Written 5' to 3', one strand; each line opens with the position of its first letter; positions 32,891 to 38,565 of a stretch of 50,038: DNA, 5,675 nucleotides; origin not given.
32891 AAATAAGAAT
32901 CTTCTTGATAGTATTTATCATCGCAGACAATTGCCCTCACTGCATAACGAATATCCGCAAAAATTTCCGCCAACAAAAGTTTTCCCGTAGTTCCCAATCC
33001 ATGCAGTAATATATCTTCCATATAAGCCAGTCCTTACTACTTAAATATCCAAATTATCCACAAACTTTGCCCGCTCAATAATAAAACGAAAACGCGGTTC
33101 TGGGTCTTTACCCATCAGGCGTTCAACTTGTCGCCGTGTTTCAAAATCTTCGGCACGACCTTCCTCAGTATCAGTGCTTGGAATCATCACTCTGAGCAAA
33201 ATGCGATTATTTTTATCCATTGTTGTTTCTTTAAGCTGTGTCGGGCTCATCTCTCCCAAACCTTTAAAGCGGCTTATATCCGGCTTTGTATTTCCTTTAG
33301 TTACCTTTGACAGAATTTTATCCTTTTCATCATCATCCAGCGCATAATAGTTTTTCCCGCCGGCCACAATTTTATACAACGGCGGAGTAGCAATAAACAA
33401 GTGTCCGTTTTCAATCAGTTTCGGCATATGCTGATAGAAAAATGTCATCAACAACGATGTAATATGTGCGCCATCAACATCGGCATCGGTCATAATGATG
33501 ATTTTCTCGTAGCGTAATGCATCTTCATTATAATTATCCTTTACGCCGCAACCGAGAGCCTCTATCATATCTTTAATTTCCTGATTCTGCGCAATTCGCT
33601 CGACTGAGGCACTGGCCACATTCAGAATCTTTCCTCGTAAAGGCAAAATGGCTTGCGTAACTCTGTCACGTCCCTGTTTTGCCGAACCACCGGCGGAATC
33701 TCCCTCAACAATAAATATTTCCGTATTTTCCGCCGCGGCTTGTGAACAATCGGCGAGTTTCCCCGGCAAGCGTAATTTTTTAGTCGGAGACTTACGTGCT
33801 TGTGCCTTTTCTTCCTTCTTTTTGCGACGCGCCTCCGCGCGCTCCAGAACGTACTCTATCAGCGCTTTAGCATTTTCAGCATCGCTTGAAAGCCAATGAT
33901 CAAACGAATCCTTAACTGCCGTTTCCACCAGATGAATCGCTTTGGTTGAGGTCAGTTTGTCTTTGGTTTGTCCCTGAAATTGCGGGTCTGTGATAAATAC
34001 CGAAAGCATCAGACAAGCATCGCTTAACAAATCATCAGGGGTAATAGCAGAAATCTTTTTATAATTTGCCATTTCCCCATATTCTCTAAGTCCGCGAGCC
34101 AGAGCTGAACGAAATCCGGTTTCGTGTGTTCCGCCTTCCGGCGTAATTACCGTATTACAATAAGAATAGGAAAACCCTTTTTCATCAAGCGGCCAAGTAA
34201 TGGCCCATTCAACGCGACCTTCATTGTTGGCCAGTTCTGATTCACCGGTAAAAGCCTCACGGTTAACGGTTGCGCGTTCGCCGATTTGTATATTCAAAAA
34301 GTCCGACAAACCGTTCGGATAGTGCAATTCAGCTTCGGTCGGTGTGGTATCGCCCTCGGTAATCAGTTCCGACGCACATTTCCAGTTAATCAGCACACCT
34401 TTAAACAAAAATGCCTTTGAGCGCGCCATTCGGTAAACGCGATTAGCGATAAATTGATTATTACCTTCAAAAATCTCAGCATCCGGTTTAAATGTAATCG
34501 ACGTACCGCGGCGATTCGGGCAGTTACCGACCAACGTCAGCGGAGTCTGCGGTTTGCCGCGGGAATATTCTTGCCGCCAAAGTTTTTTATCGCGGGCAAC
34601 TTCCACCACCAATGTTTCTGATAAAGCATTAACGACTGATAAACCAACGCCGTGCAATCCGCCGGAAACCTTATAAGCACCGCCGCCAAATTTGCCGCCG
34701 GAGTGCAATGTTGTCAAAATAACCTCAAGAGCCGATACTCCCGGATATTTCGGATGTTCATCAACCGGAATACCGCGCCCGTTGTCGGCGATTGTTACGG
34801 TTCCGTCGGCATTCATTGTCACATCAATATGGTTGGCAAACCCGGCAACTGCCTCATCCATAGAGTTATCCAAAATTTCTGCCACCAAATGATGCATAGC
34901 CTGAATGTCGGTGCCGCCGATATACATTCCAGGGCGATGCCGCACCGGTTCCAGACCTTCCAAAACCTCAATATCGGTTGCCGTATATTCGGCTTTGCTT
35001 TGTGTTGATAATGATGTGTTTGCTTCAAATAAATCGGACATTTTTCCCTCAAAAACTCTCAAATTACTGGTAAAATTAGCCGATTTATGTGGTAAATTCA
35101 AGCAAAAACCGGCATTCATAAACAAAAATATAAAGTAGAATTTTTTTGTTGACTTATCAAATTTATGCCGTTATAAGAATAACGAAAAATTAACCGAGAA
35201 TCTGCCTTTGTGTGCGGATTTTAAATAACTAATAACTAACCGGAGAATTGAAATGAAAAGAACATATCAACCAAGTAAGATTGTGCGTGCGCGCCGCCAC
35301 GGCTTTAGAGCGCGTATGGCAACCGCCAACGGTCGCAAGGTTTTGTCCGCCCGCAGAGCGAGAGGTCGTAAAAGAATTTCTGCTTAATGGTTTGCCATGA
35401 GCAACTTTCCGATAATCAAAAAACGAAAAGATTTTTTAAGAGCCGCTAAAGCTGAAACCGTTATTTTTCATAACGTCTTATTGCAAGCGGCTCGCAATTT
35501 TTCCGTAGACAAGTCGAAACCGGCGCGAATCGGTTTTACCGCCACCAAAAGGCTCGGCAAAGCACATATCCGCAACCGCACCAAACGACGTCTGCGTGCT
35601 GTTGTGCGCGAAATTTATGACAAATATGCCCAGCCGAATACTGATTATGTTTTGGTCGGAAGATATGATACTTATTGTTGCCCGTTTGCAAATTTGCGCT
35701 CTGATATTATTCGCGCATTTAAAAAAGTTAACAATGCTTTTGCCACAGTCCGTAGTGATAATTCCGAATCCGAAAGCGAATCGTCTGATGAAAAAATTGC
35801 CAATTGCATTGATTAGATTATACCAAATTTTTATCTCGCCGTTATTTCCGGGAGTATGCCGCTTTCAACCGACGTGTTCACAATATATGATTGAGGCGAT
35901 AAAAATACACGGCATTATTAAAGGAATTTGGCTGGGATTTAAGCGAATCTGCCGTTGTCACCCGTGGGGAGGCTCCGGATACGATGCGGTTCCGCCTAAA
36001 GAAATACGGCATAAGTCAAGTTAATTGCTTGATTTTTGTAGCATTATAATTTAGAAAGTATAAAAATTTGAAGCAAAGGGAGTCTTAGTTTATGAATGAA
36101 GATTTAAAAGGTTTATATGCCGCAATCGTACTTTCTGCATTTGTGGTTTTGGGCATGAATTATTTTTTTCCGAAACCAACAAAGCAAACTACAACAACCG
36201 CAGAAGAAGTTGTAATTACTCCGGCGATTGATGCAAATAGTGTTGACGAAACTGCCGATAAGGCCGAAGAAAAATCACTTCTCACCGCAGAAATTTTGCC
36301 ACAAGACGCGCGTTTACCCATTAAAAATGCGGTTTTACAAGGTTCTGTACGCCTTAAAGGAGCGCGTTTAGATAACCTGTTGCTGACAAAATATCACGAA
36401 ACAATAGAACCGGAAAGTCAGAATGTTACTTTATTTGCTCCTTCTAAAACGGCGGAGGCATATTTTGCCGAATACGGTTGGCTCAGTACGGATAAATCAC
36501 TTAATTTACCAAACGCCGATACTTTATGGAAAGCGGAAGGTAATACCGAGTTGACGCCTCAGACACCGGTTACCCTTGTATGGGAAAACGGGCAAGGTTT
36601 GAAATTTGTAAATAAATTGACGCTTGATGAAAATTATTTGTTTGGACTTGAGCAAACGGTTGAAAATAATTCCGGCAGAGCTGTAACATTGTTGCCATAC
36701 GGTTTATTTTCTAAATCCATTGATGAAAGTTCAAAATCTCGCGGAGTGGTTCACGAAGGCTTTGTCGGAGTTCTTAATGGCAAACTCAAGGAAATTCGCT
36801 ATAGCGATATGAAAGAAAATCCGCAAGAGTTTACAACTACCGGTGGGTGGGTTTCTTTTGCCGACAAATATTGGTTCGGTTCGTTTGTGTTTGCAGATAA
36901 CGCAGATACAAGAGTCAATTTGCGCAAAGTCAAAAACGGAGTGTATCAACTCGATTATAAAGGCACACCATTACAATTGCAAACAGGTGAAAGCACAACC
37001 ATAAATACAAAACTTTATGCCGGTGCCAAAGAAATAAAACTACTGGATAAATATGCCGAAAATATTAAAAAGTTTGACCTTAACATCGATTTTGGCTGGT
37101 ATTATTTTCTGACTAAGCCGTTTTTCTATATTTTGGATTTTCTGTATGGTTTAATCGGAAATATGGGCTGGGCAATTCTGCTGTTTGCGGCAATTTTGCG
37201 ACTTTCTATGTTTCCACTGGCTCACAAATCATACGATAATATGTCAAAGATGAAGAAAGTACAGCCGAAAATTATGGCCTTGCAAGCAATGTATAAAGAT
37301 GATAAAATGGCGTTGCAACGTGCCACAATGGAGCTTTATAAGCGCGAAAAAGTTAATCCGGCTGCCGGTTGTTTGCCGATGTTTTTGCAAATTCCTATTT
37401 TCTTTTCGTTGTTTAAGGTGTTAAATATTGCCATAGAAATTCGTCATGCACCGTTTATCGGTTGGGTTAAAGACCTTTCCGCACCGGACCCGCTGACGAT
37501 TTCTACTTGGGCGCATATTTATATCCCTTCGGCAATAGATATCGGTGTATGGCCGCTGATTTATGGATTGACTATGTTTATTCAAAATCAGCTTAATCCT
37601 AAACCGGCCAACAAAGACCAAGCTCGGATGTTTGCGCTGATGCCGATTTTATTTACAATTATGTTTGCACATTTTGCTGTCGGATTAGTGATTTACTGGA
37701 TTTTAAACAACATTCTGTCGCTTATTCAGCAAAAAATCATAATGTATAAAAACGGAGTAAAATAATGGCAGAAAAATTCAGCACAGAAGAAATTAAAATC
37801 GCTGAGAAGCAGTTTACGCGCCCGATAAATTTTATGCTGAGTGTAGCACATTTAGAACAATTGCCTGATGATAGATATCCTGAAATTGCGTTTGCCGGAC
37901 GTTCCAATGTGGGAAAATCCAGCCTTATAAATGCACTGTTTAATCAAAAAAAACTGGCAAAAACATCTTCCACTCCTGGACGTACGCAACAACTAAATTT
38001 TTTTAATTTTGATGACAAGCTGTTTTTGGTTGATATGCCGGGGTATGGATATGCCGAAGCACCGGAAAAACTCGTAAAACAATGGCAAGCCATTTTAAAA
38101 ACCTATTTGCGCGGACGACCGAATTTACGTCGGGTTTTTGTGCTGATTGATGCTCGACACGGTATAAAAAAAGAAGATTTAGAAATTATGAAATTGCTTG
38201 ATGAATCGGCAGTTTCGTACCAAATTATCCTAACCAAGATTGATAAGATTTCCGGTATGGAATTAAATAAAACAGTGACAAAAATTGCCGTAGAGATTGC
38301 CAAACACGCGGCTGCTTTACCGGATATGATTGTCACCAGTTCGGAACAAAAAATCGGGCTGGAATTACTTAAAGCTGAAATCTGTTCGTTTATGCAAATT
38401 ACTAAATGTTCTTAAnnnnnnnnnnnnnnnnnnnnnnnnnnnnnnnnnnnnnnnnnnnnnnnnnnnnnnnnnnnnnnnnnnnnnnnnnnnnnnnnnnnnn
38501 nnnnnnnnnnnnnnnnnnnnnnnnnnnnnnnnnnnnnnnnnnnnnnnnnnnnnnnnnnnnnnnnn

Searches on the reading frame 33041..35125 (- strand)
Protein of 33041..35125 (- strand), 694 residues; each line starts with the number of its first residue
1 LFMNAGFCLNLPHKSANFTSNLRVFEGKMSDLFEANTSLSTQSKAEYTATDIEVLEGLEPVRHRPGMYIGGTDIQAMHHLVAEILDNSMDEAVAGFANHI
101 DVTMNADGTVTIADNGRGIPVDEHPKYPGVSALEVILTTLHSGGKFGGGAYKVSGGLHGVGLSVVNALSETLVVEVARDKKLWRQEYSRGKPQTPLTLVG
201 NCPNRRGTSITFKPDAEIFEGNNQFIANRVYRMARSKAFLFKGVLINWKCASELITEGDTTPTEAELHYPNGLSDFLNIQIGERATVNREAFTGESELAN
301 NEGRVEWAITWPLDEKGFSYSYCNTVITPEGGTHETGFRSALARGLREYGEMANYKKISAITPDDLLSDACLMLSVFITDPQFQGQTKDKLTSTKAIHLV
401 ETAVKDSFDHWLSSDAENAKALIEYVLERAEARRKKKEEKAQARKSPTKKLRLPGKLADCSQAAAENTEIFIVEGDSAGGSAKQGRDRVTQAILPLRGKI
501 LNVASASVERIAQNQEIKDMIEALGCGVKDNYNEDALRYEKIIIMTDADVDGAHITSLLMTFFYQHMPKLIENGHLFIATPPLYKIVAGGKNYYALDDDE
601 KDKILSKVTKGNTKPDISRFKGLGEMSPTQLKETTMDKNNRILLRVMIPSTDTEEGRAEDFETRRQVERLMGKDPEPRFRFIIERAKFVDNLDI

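Call 7: search_protein_families(library=pfam, proteins=[window:33041-35125:-], max_evalue=0.00001)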
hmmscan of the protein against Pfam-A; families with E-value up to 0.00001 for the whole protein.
window:33041-35125:- (694 aa): 4 families
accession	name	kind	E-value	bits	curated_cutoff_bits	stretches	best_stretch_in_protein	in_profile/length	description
PF00204.31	DNA_gyraseB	-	1.4e-43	148.8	27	1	272-440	1-171/173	DNA gyrase B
PF00986.26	DNA_gyraseB_C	-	2.1e-20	73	29.8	1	613-682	2-62/63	DNA gyrase B subunit, carboxyl terminus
PF01751.28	Toprim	-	9.7e-20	71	23.1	1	469-579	1-94/96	Toprim domain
PF02518.31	HATPase_c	-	8.2e-17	62.1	26.4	1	73-216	2-109/111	Histidine kinase-, DNA gyrase B-, and HSP90-like ATPase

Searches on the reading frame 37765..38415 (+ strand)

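Call 6: search_protein_families(library=pfam, proteins=[window:37765-38415:+], max_evalue=0.01)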
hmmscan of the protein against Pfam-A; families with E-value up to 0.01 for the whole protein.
window:37765-38415:+ (216 aa): 9 families
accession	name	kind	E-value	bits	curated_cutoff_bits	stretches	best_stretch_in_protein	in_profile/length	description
PF01926.29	MMR_HSR1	-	4.8e-21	75.4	21.9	1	40-158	1-113/113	50S ribosome-binding GTPase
PF03193.22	RsgA_GTPase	-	2.6e-09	37.6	30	1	41-94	109-168/174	RsgA GTPase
PF00009.33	GTP_EFTU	-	9e-07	29.1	26.5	1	124-202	96-178/188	Elongation factor Tu GTP binding domain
PF00350.29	Dynamin_N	-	3.5e-06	27.6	27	0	41-65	1-25/168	Dynamin family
PF02421.24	FeoB_N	-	3.8e-06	26.9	27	1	40-174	2-130/156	Ferrous iron transport protein B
PF00735.24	Septin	-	0.00011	22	26.2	0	43-185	9-177/280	Septin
PF02492.25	cobW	-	0.0022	18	20.7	0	99-183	96-177/180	CobW/HypB/UreG, nucleotide-binding domain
PF09439.16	SRPRB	-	0.0062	16.4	25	0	38-94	3-56/178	Signal recognition particle receptor beta subunit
PF08477.19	Roc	-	0.0075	16.9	27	0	41-74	2-35/119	Ras of Complex, Roc, domain of DAPkinase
